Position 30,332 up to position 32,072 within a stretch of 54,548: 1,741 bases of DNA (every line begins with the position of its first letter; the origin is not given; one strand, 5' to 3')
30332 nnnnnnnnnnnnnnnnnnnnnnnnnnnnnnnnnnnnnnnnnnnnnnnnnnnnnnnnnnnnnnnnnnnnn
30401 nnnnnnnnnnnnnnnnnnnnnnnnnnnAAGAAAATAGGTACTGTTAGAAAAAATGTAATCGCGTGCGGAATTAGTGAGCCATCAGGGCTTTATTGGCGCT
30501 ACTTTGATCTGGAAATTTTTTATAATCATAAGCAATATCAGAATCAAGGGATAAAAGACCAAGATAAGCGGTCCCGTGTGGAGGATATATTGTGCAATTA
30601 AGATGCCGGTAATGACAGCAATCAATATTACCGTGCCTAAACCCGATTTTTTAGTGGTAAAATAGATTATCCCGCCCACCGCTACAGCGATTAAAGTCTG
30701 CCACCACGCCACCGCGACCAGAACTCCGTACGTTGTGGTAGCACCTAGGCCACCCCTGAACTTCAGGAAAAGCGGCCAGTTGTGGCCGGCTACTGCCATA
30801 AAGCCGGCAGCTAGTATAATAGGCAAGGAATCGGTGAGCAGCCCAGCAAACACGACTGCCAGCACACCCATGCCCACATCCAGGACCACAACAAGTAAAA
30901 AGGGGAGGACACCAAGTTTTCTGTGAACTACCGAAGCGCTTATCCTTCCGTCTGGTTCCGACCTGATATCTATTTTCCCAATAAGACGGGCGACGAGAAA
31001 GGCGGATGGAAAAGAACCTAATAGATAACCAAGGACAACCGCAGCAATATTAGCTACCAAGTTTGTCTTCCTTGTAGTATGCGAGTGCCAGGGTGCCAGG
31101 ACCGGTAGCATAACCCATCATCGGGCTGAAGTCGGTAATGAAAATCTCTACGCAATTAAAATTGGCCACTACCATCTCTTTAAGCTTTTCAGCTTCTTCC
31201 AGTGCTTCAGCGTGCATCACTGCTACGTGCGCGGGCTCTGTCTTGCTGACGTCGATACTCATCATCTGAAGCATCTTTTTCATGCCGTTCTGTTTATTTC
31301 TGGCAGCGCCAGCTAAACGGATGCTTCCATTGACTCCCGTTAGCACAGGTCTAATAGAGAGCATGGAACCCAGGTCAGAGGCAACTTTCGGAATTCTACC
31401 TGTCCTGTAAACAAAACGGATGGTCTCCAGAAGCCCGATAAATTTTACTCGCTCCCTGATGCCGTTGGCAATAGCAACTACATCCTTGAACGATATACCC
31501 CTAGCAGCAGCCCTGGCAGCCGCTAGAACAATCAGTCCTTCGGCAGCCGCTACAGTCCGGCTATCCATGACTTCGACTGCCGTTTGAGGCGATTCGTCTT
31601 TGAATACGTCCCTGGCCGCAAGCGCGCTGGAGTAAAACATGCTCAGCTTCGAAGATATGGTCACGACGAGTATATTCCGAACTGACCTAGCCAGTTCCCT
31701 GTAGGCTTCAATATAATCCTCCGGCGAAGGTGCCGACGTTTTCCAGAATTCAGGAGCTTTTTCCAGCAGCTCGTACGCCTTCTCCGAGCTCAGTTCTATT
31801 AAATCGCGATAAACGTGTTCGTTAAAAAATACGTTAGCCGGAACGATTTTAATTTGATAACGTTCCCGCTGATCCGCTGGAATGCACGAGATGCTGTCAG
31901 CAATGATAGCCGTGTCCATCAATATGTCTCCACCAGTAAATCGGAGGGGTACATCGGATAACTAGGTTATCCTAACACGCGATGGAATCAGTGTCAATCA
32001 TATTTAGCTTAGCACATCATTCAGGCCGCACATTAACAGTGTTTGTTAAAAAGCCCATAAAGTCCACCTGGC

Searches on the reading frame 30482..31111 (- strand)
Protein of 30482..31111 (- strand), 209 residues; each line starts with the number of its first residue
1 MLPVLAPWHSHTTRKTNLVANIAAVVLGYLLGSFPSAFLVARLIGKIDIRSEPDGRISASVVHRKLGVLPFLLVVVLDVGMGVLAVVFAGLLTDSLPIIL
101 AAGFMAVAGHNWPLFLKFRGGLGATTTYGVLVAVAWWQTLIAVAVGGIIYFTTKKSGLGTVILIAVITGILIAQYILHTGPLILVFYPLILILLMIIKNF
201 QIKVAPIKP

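Call 96: search_protein_families(library=pfam, proteins=[window:30482-31111:-], max_evalue=0.00001)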
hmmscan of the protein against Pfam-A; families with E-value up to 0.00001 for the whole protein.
window:30482-31111:- (209 aa): 1 family
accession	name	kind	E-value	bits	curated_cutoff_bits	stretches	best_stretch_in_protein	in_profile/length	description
PF02660.20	G3P_acyltransf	-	2.4e-29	103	24.1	1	27-197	1-155/164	Glycerol-3-phosphate acyltransferase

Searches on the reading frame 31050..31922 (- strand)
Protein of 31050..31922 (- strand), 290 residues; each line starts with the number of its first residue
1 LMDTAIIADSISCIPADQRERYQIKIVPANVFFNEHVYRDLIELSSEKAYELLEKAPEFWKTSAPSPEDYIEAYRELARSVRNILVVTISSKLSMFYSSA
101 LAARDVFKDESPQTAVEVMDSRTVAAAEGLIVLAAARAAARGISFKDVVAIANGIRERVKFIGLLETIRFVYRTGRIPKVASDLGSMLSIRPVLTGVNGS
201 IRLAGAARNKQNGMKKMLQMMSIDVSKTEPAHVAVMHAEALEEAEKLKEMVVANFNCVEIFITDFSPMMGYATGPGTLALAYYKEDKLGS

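Call 96: search_protein_families(library=pfam, proteins=[window:31050-31922:-], max_evalue=0.00001)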
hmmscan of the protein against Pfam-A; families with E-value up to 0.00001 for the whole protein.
window:31050-31922:- (290 aa): 1 family
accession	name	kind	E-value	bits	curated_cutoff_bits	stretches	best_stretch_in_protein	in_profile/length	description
PF02645.21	DegV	-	4.9e-69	233.2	27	1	4-284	2-279/280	Uncharacterised protein, DegV family COG1307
